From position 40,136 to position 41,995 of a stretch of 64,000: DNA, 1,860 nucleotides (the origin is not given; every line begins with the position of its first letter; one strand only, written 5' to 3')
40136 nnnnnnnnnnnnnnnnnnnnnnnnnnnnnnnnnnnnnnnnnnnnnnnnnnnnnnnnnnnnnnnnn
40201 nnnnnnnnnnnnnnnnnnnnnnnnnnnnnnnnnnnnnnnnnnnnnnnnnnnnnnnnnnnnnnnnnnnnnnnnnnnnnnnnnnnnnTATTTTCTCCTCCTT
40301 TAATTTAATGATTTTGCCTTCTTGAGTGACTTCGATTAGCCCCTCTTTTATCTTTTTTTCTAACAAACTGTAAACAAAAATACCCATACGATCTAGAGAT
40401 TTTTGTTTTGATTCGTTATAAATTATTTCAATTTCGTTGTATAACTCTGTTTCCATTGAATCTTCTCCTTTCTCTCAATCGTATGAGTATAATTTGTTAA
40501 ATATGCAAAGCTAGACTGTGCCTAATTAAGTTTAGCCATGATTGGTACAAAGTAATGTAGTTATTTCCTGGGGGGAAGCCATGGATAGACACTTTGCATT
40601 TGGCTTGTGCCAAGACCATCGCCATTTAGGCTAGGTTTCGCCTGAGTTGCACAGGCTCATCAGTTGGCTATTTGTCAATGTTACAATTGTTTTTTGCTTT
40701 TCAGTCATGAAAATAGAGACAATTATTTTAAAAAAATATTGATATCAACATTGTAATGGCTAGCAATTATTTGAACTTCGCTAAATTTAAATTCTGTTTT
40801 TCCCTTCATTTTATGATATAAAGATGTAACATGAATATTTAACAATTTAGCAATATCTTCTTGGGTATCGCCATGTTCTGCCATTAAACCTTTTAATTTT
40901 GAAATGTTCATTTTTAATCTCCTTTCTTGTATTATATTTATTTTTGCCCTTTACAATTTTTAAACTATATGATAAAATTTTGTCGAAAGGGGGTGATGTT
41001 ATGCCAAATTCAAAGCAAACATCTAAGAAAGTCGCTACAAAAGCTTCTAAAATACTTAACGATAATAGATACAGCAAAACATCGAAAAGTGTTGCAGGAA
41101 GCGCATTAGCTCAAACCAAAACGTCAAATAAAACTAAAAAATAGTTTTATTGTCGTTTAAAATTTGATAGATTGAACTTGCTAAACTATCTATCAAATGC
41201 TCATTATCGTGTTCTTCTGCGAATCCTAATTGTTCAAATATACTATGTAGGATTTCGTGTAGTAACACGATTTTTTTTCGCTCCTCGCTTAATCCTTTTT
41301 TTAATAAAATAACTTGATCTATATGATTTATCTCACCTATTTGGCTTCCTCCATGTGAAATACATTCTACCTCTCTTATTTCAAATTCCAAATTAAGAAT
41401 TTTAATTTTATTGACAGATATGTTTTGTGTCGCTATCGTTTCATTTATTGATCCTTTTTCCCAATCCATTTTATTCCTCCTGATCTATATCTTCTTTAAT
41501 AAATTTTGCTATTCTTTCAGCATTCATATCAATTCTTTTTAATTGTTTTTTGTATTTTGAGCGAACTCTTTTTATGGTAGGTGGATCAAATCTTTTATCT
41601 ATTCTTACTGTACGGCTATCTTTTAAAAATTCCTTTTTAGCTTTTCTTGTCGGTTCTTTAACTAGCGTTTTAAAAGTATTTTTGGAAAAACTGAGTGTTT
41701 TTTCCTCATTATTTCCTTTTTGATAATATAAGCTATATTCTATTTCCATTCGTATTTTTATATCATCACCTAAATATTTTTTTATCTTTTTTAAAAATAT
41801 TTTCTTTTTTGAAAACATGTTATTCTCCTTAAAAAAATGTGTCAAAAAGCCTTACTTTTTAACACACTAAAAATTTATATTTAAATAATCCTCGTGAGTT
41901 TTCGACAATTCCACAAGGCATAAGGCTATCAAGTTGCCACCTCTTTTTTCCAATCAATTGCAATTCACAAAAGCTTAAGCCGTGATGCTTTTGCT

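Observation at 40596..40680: Canonical hammerhead ribozyme core on the phage early leftward transcript, between cro and the first early genes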

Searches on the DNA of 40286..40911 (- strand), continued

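Call 74: search_rna_families(sources=[L140, L145, L147, L148], threshold=evalue, max_evalue=5)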
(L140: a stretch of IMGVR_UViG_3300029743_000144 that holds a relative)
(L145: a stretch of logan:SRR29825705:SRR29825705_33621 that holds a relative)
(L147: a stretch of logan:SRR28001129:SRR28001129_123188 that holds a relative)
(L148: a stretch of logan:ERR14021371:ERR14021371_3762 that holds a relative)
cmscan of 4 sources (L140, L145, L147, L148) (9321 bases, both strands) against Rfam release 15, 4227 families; matches with E-value up to 5: 11.
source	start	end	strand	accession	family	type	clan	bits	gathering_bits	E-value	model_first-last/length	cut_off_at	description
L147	247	304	+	RF00008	Hammerhead_3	Gene; ribozyme;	CL00010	31.6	48.5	0.0012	1-54/54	no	Hammerhead ribozyme (type III)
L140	1667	1762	+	RF01181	snR77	Gene; snRNA; snoRNA; CD-box;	CL00057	29.7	50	0.49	1-83/83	no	Small nucleolar RNA snR77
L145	958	1053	+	RF01181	snR77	Gene; snRNA; snoRNA; CD-box;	CL00057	28.8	50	0.72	1-83/83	no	Small nucleolar RNA snR77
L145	206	263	+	RF00008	Hammerhead_3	Gene; ribozyme;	CL00010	27.3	48.5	0.02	1-54/54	no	Hammerhead ribozyme (type III)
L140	888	970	+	RF00008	Hammerhead_3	Gene; ribozyme;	CL00010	25.1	48.5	0.08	1-54/54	no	Hammerhead ribozyme (type III)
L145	216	247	+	RF00855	mir-254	Gene; miRNA;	-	21.1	70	1.5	15-46/63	no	mir-254 microRNA precursor family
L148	1312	1360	+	RF00008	Hammerhead_3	Gene; ribozyme;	CL00010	21.1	48.5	1.1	1-54/54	no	Hammerhead ribozyme (type III)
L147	1571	1623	-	RF02843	RefA5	Gene; antisense;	-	20.9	91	1.6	1-68/68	no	Enterococcus sRNA A5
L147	1169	1205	+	RF01320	CRISPR-DR7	Gene; CRISPR;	CL00015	20.8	37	3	1-37/37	no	CRISPR RNA direct repeat element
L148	504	598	-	RF00558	L20_leader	Cis-reg; leader;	-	19.9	58.7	3.5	1-127/127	no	Ribosomal protein L20 leader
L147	1783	1835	+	RF03719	mir-3914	Gene; miRNA;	-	19.5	97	4.1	1-95/95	no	mir-3914 microRNA precursor family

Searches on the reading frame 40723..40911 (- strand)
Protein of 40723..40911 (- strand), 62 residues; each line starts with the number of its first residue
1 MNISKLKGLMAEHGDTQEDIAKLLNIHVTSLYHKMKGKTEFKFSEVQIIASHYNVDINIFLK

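Call 11: find_related_loci(query=window:40723-40911:-, collection=viral_contigs, flank=3000)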
Query window:40723-40911:- (62 aa) in viral_contigs; peptide patterns used: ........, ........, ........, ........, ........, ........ (x = any residue, [..] = any of these).
18 stretches matched a pattern; 11 encode a relative of the query (tblastn E <= 1e-3); 11 distinct loci.
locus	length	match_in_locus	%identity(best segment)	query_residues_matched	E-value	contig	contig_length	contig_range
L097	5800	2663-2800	43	1-46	7e-8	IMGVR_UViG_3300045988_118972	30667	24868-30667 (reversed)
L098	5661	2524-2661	43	1-46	7e-8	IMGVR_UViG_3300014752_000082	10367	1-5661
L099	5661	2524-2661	43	1-46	7e-8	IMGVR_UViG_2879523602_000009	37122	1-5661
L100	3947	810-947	43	1-46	7e-8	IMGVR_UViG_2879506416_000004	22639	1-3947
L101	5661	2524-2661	43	1-46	7e-8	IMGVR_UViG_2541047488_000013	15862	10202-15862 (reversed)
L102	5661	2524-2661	43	1-46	7e-8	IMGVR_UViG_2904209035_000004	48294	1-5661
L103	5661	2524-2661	43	1-46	7e-8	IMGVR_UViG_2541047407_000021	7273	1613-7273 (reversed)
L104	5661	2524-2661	43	1-46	7e-8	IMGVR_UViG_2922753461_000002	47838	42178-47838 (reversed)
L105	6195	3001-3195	37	1-61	5e-7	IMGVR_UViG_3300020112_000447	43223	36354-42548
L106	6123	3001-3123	46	1-39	7e-6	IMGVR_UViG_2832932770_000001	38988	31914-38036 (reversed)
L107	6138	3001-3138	43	1-46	7e-8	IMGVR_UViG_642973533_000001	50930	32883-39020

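Call 65: search_protein_families(library=pfam, proteins=[window:40723-40911:-], max_evalue=0.01)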
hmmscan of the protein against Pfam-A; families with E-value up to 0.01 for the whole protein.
window:40723-40911:- (62 aa): 4 families
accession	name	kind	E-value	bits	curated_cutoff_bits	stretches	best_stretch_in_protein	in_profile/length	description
PF01381.28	HTH_3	-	1.1e-06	29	23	1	9-58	4-53/55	Helix-turn-helix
PF08667.16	BetR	-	3.5e-05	24.4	21.6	1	17-61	25-69/148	BetR domain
PF13443.12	HTH_26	-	0.00014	22.5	22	1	5-57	1-54/63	Cro/C1-type HTH DNA-binding domain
PF13560.12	HTH_31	-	0.00031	21.4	27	1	6-56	6-57/64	Helix-turn-helix domain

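Call 66: search_protein_families(library=phrogs, proteins=[window:40723-40911:-], max_evalue=0.001)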
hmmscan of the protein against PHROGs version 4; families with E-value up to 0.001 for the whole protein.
window:40723-40911:- (62 aa): 6 families
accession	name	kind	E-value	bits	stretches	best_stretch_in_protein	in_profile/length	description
phrog_3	-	transcription regulation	7.7e-09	36.8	1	2-60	89-146/430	transcriptional repressor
phrog_4583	-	transcription regulation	8.8e-08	33.1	1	6-58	15-67/81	transcriptional repressor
phrog_2328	-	transcription regulation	9.3e-06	26.5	1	6-57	20-71/128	transcriptional repressor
phrog_2967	-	transcription regulation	1.5e-05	25.6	1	5-58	14-67/225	transcriptional regulator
phrog_8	-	transcription regulation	4.3e-05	24.1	1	4-57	79-132/346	transcriptional regulator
phrog_2439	-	transcription regulation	0.0004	20.4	1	4-61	10-67/367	transcriptional regulator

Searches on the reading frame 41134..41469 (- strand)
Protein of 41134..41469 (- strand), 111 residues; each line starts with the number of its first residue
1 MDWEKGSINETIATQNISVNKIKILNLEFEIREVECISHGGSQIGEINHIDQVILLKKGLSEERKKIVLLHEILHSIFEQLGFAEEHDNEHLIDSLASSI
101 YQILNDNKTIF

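Call 65: search_protein_families(library=pfam, proteins=[window:41134-41469:-], max_evalue=0.01)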
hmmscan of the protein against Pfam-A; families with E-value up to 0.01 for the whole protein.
window:41134-41469:- (111 aa): 1 family
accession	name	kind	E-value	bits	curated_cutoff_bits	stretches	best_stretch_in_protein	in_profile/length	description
PF06114.19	Peptidase_M78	-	0.00061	20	22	1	48-85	25-64/123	IrrE N-terminal-like domain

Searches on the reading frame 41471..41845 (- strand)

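Call 65: search_protein_families(library=pfam, proteins=[window:41471-41845:-], max_evalue=0.01)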
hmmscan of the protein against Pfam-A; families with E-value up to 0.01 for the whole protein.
window:41471-41845:- (124 aa): 1 family
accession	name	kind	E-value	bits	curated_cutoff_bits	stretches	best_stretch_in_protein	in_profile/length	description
PF04317.18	DUF463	-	0.009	15.4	25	0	52-106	132-186/443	YcjX-like family, DUF463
